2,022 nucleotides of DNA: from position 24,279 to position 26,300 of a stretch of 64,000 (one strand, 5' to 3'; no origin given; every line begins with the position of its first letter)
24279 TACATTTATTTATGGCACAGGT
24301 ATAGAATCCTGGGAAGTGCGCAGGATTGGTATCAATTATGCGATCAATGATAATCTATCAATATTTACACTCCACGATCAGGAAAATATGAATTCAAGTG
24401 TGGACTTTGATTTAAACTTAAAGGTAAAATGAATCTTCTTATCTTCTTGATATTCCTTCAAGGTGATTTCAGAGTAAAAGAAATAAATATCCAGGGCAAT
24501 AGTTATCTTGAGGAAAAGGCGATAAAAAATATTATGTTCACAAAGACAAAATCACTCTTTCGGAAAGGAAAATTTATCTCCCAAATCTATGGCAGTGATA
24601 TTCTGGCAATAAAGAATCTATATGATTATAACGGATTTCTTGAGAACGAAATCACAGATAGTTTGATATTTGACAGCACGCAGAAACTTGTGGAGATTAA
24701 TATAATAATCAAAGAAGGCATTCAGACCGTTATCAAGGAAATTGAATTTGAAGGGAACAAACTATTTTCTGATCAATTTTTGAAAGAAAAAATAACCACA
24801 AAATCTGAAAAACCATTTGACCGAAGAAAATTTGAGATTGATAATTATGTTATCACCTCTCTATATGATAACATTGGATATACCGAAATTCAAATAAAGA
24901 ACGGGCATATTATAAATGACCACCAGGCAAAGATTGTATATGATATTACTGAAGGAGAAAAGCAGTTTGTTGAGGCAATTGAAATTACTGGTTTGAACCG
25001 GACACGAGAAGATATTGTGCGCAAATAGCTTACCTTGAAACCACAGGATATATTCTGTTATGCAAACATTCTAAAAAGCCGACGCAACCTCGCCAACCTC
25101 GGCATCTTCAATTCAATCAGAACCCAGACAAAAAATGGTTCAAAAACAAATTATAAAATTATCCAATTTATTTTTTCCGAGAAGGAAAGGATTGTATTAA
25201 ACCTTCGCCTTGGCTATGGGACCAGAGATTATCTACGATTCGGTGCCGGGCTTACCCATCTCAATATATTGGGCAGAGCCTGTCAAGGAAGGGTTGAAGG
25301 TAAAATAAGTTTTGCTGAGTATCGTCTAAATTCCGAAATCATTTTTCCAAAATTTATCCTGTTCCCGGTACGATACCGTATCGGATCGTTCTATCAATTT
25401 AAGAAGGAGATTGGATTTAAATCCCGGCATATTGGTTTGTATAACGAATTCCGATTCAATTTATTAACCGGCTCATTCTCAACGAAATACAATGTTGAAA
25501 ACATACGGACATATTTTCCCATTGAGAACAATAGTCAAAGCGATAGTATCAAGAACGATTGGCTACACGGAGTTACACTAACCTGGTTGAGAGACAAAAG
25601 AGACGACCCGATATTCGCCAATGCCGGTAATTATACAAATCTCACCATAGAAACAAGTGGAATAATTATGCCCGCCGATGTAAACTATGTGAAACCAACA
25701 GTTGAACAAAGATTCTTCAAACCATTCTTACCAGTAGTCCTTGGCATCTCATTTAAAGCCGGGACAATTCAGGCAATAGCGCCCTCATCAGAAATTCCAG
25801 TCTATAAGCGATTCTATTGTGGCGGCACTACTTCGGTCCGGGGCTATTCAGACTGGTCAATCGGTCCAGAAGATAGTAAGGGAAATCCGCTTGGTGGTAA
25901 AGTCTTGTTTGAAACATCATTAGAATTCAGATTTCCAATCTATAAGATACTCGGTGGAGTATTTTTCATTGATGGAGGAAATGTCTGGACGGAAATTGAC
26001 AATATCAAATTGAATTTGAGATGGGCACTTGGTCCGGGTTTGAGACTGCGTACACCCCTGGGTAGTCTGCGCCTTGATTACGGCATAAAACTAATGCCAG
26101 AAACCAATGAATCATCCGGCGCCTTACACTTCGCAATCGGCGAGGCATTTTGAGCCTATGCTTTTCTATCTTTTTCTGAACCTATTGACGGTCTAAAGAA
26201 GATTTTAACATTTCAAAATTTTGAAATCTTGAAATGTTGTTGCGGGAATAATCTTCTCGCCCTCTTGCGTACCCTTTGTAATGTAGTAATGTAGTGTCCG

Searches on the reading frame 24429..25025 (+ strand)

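Call 39: search_protein_families(library=pfam, proteins=[window:24429-25025:+], max_evalue=0.00001)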
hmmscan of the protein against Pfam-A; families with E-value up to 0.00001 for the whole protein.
window:24429-25025:+ (199 aa): 1 family
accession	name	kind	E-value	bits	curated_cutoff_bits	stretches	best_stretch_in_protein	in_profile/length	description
PF07244.20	POTRA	-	4.1e-19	69.5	21.3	2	101-176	2-79/79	Surface antigen variable number repeat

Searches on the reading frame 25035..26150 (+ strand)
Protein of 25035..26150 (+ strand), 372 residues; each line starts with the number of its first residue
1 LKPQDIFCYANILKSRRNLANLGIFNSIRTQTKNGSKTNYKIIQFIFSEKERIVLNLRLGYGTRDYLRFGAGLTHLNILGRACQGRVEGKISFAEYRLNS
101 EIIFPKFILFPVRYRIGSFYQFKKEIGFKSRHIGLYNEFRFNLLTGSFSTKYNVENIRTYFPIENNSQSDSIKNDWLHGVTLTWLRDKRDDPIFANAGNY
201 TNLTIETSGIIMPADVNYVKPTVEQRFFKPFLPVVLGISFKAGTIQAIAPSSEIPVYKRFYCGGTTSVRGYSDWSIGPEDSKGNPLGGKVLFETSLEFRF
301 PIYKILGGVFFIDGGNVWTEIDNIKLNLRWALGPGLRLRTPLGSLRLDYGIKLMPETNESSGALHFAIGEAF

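Call 39: search_protein_families(library=pfam, proteins=[window:25035-26150:+], max_evalue=0.00001)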
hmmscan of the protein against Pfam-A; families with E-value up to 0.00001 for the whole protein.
window:25035-26150:+ (372 aa): 1 family
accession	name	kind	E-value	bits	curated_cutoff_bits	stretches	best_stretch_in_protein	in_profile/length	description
PF01103.29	Omp85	-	5.6e-48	164.6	24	1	77-372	1-325/325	Omp85 superfamily domain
